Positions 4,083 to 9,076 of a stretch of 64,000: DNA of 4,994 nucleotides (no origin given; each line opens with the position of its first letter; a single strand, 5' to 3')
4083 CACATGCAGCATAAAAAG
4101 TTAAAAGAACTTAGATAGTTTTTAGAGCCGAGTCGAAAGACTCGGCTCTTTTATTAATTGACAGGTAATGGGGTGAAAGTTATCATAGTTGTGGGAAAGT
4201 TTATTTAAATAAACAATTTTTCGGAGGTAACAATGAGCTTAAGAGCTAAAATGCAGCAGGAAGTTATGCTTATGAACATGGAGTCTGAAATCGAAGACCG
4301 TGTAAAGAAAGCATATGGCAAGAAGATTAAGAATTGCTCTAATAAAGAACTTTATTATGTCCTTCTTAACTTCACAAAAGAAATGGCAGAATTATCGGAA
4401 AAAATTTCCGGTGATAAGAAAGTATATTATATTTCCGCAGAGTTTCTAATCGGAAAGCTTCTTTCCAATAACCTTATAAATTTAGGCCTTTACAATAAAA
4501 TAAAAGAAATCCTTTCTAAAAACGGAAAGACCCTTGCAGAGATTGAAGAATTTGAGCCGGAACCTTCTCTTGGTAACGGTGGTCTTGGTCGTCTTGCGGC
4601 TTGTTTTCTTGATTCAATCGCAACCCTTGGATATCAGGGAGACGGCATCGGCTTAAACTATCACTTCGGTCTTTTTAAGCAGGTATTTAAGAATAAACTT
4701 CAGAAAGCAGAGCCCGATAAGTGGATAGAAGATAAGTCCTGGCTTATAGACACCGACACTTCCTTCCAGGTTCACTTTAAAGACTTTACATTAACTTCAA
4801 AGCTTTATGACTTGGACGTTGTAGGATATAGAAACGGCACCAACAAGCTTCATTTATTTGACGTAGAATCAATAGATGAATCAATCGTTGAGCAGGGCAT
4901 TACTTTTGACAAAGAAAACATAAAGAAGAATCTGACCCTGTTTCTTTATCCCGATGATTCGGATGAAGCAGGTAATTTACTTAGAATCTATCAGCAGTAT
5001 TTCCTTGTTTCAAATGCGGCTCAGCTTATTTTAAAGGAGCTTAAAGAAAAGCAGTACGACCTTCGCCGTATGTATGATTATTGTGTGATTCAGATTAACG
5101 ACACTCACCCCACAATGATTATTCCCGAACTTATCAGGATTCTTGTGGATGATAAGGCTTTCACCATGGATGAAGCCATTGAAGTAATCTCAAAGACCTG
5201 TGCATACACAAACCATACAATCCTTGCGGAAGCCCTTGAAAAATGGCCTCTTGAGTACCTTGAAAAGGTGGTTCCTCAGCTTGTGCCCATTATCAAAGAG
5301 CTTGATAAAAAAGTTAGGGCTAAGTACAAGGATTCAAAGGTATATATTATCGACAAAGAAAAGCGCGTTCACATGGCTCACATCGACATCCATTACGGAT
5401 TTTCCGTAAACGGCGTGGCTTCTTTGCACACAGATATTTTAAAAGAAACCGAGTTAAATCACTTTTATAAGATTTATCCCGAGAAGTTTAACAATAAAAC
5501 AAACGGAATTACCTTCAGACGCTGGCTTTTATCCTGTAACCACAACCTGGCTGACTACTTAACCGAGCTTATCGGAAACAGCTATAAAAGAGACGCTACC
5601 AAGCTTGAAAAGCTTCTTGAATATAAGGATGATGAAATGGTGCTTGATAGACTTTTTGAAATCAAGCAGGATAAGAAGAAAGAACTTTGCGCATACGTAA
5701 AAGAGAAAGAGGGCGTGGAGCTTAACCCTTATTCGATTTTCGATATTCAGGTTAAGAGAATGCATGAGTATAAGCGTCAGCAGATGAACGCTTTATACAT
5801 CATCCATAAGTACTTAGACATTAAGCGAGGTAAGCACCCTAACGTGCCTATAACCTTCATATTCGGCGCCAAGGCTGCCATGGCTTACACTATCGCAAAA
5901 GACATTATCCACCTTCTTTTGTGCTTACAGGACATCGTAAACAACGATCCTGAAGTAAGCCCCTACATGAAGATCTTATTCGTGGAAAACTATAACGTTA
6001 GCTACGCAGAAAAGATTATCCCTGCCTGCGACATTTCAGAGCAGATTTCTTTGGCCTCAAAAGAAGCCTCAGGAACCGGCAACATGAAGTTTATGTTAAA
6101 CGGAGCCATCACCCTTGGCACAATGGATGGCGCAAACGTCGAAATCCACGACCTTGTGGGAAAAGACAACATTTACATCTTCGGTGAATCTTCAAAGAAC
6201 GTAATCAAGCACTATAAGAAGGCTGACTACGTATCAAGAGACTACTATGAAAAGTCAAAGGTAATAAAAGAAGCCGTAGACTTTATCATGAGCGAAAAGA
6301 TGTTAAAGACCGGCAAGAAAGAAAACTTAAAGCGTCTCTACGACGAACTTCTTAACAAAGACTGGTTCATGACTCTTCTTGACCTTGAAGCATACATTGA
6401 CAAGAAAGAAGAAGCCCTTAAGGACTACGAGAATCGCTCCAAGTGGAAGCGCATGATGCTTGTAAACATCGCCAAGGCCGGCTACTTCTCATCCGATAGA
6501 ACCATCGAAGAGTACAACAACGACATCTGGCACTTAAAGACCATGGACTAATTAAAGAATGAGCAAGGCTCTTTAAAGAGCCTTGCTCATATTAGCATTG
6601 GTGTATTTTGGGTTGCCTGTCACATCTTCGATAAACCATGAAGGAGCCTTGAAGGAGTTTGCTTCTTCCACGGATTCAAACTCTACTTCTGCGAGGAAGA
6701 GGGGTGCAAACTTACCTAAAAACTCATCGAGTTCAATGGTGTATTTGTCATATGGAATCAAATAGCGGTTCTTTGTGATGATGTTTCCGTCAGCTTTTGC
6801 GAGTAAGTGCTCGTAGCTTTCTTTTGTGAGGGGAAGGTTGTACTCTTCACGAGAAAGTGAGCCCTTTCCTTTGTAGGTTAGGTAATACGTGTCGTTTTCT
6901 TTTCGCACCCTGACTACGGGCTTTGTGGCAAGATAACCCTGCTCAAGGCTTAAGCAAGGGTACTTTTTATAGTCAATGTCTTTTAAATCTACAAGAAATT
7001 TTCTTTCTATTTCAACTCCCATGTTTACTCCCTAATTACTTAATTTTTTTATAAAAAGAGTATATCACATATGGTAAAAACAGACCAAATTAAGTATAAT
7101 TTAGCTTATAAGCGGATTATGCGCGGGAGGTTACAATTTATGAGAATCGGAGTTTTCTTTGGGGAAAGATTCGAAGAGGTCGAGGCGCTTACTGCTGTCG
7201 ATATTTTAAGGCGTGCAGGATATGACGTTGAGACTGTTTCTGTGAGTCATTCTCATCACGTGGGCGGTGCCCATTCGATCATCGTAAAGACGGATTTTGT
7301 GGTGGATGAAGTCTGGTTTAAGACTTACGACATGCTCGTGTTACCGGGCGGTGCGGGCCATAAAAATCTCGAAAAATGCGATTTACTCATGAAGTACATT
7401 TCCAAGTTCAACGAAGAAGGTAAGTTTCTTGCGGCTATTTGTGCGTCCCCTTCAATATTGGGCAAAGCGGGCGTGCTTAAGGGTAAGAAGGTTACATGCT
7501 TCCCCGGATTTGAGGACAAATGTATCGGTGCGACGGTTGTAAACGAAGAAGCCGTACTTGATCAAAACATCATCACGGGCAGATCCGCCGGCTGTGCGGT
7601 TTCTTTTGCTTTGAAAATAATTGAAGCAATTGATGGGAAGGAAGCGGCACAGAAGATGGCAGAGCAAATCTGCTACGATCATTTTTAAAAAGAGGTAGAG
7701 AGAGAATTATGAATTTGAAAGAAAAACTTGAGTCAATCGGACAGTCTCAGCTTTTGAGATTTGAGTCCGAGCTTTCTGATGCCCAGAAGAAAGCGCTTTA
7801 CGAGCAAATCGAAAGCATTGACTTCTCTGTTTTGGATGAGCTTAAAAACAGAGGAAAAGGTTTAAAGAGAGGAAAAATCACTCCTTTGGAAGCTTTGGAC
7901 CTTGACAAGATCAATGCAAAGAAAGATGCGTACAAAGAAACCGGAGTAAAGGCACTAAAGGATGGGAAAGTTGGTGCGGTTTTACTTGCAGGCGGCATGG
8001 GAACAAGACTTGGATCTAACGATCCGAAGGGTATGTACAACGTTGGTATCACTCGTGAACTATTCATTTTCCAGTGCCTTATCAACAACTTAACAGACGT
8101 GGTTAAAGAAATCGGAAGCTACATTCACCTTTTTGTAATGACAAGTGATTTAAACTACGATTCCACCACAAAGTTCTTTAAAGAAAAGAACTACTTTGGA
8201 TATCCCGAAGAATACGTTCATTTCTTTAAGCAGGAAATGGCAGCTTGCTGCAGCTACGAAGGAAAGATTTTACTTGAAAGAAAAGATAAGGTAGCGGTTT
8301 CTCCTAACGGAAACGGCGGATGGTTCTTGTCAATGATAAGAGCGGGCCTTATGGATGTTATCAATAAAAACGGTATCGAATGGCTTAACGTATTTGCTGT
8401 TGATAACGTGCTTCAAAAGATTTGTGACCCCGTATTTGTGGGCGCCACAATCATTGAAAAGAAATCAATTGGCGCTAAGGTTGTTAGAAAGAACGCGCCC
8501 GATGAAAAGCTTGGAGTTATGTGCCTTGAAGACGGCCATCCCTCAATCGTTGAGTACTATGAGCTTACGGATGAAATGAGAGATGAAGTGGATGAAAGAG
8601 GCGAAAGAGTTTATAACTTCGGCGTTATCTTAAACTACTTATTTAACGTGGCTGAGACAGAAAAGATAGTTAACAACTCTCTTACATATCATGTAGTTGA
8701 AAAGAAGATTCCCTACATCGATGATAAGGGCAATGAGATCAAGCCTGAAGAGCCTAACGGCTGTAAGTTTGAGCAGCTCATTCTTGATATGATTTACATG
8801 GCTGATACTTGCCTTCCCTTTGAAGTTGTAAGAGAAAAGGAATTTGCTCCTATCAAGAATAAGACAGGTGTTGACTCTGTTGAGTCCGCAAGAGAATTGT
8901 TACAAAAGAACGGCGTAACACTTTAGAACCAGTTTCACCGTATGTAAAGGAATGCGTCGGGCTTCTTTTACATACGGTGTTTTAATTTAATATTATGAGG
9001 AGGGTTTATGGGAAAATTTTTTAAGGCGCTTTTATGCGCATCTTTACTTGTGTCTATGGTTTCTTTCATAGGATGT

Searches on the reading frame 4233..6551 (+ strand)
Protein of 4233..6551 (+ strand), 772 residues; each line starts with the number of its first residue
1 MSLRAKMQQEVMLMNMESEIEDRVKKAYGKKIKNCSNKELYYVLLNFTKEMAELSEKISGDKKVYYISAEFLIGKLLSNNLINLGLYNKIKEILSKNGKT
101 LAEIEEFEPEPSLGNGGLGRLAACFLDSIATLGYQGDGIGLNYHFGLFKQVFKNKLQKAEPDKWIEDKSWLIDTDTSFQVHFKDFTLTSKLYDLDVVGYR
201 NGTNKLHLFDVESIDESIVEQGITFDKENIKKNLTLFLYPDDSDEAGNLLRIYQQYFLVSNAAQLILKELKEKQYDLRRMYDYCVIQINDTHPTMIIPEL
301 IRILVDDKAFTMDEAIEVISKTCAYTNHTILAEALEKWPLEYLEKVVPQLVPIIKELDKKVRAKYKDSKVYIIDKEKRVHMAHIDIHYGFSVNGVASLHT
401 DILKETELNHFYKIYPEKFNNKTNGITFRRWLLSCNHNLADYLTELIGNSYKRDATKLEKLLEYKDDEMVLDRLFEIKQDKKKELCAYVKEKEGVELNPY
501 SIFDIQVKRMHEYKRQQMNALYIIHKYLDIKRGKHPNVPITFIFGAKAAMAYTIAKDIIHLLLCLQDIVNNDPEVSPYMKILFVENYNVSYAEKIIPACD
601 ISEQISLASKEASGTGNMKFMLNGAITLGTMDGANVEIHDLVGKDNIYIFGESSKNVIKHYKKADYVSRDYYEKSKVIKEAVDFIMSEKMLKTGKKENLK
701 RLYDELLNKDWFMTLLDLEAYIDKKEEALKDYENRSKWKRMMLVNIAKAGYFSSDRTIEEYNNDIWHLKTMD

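Call 56: search_protein_families(library=pfam, proteins=[window:4233-6551:+], max_evalue=0.00001)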
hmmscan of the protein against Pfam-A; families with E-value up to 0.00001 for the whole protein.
window:4233-6551:+ (772 aa): 1 family
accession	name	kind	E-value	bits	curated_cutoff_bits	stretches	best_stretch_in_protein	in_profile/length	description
PF00343.26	Phosphorylase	-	8.2e-267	887.6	27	1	95-768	2-713/713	Carbohydrate phosphorylase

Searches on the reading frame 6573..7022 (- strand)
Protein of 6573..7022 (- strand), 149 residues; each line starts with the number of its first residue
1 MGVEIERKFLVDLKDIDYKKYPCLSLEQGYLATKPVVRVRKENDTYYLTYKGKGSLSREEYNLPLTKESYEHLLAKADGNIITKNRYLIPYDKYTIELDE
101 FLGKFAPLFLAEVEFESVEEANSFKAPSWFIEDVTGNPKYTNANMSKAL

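Call 56: search_protein_families(library=pfam, proteins=[window:6573-7022:-], max_evalue=0.00001)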
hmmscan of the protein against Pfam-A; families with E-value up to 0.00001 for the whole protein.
window:6573-7022:- (149 aa): 1 family
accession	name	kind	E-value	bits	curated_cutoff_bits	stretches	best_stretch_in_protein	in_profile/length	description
PF01928.26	CYTH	-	1.7e-12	47.9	23.2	1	4-118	3-146/179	CYTH domain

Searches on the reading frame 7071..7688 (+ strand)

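Call 56: search_protein_families(library=pfam, proteins=[window:7071-7688:+], max_evalue=0.00001)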
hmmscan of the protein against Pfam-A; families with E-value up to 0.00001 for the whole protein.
window:7071-7688:+ (205 aa): 1 family
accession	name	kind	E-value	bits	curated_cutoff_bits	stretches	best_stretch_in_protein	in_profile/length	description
PF01965.30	DJ-1_PfpI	-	2e-39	135.5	26.6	1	24-185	1-164/165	DJ-1/PfpI family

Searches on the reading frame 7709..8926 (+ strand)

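Call 56: search_protein_families(library=pfam, proteins=[window:7709-8926:+], max_evalue=0.00001)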
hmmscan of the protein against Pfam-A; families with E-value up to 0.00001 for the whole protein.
window:7709-8926:+ (405 aa): 1 family
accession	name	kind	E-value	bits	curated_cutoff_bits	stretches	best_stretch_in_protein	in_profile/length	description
PF01704.24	UDPGP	-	2.3e-34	119.2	22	1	52-387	21-340/413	UTP--glucose-1-phosphate uridylyltransferase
